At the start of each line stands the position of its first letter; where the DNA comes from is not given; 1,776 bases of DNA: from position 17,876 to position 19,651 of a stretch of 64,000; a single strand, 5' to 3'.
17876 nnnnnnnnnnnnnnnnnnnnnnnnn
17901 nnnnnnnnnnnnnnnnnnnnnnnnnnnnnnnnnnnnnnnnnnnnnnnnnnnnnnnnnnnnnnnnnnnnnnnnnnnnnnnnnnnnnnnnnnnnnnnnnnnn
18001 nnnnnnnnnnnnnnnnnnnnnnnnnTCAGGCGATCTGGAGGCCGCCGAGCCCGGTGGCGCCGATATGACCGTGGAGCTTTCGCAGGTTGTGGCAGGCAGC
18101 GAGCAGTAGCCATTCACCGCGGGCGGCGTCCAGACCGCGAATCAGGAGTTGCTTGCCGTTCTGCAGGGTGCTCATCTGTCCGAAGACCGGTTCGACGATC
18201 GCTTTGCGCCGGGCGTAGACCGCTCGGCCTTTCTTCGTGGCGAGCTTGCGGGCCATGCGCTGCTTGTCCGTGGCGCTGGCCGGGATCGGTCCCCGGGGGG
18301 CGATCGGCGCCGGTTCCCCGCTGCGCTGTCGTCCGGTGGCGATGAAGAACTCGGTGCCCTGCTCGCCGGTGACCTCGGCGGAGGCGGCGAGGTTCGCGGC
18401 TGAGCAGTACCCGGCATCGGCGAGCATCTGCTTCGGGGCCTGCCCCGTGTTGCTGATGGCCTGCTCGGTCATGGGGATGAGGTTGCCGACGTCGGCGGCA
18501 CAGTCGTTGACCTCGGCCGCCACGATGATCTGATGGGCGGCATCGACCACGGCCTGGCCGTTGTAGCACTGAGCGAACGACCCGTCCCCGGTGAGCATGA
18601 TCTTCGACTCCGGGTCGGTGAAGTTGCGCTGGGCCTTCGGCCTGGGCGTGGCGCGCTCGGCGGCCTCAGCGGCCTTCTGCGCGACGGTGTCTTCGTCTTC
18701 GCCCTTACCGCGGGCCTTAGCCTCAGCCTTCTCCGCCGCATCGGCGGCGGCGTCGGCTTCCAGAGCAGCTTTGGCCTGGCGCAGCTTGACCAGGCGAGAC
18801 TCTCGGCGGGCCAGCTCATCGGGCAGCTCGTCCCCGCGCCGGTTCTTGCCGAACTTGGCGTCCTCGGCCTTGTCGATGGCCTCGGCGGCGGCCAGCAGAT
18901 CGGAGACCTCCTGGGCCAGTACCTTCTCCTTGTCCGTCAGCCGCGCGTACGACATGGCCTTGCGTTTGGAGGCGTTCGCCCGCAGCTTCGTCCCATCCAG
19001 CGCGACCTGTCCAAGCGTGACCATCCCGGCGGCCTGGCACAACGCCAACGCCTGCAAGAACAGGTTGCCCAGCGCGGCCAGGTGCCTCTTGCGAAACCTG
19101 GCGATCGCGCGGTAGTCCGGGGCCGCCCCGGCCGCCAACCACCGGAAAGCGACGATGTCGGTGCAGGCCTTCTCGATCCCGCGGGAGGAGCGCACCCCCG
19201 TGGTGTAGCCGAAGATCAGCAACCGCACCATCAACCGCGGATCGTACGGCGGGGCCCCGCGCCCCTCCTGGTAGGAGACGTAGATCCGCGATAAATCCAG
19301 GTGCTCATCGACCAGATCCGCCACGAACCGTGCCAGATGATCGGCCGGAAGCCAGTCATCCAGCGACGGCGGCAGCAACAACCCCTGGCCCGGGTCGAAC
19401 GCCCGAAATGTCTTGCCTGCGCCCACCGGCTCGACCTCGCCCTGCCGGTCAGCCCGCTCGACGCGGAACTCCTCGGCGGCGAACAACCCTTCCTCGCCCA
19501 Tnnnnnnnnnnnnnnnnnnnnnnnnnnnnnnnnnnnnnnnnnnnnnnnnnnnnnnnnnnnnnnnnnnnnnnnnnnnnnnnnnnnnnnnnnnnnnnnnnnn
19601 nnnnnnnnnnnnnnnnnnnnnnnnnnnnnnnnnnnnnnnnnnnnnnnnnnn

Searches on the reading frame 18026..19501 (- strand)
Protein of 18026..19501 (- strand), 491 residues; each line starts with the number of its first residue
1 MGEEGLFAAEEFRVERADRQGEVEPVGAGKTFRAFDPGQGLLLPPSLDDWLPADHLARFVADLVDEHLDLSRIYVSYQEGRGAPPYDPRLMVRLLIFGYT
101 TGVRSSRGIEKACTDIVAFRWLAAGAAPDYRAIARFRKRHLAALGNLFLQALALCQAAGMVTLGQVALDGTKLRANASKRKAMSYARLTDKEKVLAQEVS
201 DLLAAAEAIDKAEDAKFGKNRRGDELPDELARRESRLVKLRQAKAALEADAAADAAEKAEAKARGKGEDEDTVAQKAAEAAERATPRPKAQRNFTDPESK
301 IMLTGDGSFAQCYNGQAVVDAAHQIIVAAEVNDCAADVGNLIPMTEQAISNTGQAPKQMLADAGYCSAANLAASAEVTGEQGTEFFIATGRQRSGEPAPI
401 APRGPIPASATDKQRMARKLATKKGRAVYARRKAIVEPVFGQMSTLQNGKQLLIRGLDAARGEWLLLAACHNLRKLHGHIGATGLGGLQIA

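Call 9: search_protein_families(library=pfam, proteins=[window:18026-19501:-], max_evalue=0.001)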
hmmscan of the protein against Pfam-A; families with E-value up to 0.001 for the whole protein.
window:18026-19501:- (491 aa): 3 families
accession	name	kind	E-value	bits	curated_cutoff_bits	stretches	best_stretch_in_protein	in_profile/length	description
PF05598.16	DUF772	-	2.7e-17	63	23.1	1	82-148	1-71/74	Transposase domain (DUF772)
PF13751.12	DDE_Tnp_1_6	-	8.3e-13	49.2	25.1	1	413-477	61-125/125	Transposase DDE domain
PF01609.27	DDE_Tnp_1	-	1.5e-09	38.4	23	1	308-473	31-200/200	Transposase DDE domain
